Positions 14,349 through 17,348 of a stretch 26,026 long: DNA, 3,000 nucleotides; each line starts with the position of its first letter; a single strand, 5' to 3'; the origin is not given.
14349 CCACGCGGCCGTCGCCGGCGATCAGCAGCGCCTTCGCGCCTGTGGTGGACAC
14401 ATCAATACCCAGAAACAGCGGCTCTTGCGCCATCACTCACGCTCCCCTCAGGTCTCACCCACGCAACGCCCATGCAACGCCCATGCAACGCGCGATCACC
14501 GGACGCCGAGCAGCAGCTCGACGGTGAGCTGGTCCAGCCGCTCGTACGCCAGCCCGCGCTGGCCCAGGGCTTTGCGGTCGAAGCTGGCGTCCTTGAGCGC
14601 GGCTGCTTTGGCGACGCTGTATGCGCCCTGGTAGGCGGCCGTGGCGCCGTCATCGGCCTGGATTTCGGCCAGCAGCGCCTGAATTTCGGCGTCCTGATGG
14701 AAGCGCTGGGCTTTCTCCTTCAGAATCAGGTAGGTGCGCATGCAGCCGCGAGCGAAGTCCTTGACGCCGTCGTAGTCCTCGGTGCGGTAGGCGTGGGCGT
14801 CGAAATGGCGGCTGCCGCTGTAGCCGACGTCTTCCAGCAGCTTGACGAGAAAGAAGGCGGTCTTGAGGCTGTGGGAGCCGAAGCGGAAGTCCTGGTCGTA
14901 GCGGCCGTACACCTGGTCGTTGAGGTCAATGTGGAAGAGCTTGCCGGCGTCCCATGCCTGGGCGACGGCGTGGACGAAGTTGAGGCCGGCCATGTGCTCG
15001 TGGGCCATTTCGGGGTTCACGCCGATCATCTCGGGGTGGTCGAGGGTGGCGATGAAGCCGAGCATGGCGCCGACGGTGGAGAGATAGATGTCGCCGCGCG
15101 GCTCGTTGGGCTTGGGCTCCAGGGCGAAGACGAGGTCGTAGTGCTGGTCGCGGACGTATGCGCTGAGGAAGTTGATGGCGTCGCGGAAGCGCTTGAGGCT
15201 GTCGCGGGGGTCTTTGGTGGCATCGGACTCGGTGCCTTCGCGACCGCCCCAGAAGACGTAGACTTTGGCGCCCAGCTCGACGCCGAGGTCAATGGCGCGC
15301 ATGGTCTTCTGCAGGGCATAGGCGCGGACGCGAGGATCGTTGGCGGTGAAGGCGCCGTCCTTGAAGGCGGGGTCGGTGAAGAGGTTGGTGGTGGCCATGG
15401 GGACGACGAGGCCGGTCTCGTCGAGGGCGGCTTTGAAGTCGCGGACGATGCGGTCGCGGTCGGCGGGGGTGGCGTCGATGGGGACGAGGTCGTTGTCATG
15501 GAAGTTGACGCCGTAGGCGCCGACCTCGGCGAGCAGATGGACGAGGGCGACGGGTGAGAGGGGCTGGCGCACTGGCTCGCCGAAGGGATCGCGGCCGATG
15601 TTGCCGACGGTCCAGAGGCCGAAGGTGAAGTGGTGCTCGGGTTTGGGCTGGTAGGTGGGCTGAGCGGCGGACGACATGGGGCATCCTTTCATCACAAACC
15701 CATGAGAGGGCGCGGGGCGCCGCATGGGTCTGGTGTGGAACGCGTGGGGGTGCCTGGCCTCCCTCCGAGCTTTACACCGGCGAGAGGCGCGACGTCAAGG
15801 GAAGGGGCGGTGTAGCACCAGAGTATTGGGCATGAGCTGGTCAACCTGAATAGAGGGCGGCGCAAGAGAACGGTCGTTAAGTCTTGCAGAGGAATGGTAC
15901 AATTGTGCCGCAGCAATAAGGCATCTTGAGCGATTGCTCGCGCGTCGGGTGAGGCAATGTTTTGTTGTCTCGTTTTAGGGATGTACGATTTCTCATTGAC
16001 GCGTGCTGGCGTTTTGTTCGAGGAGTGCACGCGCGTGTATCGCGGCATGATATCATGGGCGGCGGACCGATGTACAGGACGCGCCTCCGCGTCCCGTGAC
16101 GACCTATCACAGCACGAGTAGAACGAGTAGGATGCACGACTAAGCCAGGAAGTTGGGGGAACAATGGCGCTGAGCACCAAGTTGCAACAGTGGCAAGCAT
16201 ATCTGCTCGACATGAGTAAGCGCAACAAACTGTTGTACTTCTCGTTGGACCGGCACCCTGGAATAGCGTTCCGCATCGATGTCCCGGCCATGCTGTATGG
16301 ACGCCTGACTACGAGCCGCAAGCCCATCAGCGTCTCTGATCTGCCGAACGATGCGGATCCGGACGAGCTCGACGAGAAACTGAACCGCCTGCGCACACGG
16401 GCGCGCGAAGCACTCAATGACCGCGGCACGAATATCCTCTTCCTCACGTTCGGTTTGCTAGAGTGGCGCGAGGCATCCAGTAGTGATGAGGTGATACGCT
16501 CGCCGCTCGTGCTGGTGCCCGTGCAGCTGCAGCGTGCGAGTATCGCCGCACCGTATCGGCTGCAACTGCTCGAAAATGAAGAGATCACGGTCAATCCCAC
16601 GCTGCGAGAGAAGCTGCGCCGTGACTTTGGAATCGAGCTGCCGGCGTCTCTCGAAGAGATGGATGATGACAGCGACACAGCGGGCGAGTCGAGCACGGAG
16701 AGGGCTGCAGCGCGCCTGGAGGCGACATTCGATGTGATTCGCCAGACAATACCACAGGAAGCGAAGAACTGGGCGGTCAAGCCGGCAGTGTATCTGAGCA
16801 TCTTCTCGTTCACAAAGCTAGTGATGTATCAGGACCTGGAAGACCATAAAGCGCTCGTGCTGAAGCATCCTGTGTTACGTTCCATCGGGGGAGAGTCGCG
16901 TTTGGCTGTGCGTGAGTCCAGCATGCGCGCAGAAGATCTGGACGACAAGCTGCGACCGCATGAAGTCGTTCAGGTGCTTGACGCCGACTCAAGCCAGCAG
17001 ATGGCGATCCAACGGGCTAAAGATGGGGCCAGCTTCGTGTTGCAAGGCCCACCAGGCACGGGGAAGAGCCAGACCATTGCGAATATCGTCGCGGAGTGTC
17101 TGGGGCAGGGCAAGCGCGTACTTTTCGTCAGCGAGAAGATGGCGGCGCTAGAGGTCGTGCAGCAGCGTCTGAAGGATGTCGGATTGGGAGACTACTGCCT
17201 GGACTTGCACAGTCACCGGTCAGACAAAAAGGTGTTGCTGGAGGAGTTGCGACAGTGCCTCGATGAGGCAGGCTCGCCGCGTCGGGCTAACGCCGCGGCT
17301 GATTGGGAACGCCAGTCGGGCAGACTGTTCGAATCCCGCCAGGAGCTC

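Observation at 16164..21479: Stand-alone 1771-aa DUF4011–SF1 helicase–Vsr/DUF559 nuclease fusion: candidate single-gene antiphage (Hhe-like) system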

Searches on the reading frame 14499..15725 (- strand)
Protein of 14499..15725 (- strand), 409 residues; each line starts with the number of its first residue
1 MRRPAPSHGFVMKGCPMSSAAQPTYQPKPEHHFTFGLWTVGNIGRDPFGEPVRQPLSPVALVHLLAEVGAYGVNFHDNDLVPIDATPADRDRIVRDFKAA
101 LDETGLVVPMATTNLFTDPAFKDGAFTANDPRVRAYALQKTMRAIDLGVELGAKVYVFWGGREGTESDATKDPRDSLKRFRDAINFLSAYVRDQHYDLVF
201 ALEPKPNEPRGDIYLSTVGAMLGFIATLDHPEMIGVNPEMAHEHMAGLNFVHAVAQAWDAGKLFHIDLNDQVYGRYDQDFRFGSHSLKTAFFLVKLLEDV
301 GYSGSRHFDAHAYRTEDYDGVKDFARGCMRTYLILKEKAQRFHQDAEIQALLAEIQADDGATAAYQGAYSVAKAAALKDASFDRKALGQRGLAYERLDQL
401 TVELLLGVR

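Call 8: search_protein_families(library=pfam, proteins=[window:14499-15725:-], max_evalue=0.001)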
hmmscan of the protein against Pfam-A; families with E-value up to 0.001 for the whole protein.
window:14499-15725:- (409 aa): 1 family
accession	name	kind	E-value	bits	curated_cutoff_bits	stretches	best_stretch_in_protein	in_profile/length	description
PF01261.30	AP_endonuc_2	-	5e-25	89.1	31.1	1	63-306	2-225/249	Xylose isomerase-like TIM barrel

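Call 41: find_homologous_proteins(query=window:14499-15725:-, max_evalue=1e-30)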
Query window:14499-15725:- (409 aa): 8000 proteins with E <= 1e-30 among 8000 candidates; the best 120 are listed.
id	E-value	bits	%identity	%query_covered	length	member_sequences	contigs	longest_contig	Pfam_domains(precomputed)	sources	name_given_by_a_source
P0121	4.7e-265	897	100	96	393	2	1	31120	PF01261.31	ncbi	-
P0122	8.0e-253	857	95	96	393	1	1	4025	PF01261.31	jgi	jgi:xylose isomerase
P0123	2.6e-231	786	86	95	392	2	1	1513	PF01261.31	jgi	jgi:xylose isomerase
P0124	9.4e-231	784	87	96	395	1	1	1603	PF01261.31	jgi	jgi:xylose isomerase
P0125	5.6e-226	768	87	94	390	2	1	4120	PF01261.31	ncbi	ncbi:MAG: xylose isomerase [Ktedonobacterales bacterium]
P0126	8.8e-225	764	84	96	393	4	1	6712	PF01261.31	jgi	jgi:xylose isomerase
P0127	1.4e-221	754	84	94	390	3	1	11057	PF01261.31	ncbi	ncbi:MAG: xylose isomerase [Ktedonobacterales bacterium]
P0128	4.4e-221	752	85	94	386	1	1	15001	PF01261.31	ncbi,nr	ncbi:MAG TPA: xylose isomerase [Ktedonobacterales bacterium]|nr:xylose isomerase [Ktedonobacterales 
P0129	6.5e-221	752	84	96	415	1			PF01261.31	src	-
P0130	8.2e-221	751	84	94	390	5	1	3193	PF01261.31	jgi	jgi:xylose isomerase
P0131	1.5e-220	750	85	94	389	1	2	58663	PF01261.31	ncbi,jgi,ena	-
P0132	1.7e-220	750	84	94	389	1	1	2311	PF01261.31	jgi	jgi:xylose isomerase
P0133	1.9e-220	750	83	94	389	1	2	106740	PF01261.31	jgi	jgi:xylose isomerase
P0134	4.5e-220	749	85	94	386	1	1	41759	PF01261.31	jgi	jgi:xylose isomerase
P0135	6.3e-220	748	85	94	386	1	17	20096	PF01261.31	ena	-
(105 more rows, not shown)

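Call 42: find_encoding_contigs(protein=P0121, flank=10000, max_places=2)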
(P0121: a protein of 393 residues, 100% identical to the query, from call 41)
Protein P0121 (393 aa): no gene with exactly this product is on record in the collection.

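Call 43: find_encoding_contigs(protein=P0131, flank=10000, max_places=2)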
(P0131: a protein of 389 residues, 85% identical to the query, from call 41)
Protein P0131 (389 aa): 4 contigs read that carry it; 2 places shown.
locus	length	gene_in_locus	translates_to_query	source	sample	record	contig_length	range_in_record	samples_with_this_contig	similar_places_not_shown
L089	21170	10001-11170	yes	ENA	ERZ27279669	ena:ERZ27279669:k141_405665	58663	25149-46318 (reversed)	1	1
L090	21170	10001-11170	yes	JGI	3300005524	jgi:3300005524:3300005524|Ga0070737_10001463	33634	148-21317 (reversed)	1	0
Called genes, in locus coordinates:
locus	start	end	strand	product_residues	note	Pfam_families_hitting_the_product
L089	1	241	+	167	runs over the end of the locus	PF13115:YtkA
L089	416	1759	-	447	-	PF01590:GAF, PF13185:GAF_2, PF00512:HisKA, PF02518:HATPase_c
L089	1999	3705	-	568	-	PF01546:Peptidase_M20 (weak)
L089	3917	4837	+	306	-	-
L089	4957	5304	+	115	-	PF01909:NTP_transf_2, PF18765:Polbeta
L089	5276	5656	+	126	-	PF01934:HepT-like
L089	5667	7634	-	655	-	PF05192:MutS_III (weak), PF00488:MutS_V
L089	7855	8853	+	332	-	PF13649:Methyltransf_25 (weak), PF08241:Methyltransf_11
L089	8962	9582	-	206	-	-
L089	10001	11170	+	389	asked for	PF01261:AP_endonuc_2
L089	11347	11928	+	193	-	-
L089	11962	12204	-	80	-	-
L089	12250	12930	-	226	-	PF00072:Response_reg, PF00196:GerE, PF08281:Sigma70_r4_2 (weak)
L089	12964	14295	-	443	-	PF07730:HisKA_3, PF13581:HATPase_c_2 (faint), PF02518:HATPase_c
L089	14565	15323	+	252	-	-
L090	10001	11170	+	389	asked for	PF01261:AP_endonuc_2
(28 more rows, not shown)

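Call 44: find_encoding_contigs(protein=P0128, flank=10000, max_places=2)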
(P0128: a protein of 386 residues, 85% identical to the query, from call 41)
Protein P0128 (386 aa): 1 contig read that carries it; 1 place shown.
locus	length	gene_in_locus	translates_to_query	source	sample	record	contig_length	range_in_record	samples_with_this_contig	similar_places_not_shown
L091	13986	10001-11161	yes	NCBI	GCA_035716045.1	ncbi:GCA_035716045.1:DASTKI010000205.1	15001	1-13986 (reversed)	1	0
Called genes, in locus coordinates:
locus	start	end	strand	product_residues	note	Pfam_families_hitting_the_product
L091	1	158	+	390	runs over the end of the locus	PF02388:FemAB, PF13480:Acetyltransf_6, PF02388:FemAB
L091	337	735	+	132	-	PF00072:Response_reg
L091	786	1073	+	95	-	-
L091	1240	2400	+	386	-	PF27233:MJ0711_N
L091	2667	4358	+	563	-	PF04932:Wzy_C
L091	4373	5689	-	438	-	PF07690:MFS_1, PF00083:Sugar_tr (weak), PF12832:MFS_1_like (weak), PF13347:MFS_2, PF07690:MFS_1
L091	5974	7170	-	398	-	PF02771:Acyl-CoA_dh_N, PF02770:Acyl-CoA_dh_M, PF00441:Acyl-CoA_dh_1, PF08028:Acyl-CoA_dh_2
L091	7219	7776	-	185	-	PF00132:Hexapep (faint), PF25084:LbH_EIF2B (faint), PF25087:GMPPB_C (faint), PF14602:Hexapep_2 (weak)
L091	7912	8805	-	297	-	PF00144:Beta-lactamase (faint), PF13354:Beta-lactamase2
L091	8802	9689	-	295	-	PF08239:SH3_3, PF18348:SH3_16, PF00877:NLPC_P60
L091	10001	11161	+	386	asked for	PF01261:AP_endonuc_2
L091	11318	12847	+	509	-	PF00370:FGGY_N, PF02782:FGGY_C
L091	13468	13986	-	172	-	PF00679:EFG_C, PF06421:LepA_C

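Call 81: search_protein_families(library=padloc, proteins=[window:14499-15725:-], max_evalue=0.001)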
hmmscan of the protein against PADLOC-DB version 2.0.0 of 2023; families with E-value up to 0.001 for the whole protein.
window:14499-15725:- (409 aa): 0 families

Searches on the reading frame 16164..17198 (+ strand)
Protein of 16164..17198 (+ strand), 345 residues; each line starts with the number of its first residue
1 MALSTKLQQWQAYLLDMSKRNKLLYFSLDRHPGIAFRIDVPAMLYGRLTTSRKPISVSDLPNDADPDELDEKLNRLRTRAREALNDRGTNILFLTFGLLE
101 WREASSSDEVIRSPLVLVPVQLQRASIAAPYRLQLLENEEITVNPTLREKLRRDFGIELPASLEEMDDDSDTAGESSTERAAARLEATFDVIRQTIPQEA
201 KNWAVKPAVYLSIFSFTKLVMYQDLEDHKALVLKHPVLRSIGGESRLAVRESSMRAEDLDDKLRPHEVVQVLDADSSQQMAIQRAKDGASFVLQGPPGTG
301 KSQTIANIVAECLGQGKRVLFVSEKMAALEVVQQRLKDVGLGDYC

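Call 85: predict_structure(alignment_id=A5)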
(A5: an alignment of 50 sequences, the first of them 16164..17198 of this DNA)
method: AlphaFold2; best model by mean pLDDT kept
length: 345 residues; sequences in the alignment: 50
mean_pLDDT: 89.3   pTM: 0.80
mean pLDDT of the five models: 89.3, 88.7, 88.6, 87.2, 86.8
residues with pLDDT >= 90: 189; 70-90: 146; 50-70: 10; < 50: 0
segments of 3 or more residues with pLDDT < 50: none
pLDDT, mean of each block of 10 residues (from residue 1): 86 84 90 92 97 96 95 96 91 97 92 97 96 95 93 93 80 86 97 91 95 88 87 87 76 73 78 87 87 78 92 88 87 92 79
secondary structure, 60 per line:
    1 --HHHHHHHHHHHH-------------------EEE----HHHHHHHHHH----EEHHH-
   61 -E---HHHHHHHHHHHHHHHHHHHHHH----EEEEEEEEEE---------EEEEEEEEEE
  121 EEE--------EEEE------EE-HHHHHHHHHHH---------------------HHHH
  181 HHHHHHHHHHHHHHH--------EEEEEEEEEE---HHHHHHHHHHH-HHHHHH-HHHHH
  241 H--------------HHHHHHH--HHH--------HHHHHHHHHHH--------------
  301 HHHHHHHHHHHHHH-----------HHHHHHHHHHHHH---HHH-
elements in order: H3-14 E34-36 H41-50 H66-87 E92-101 E111-123 E132-135 H145-155 H177-195 E204-213 H217-227 H229-234 H236-241 H256-262 H276-286 H301-314 H326-338
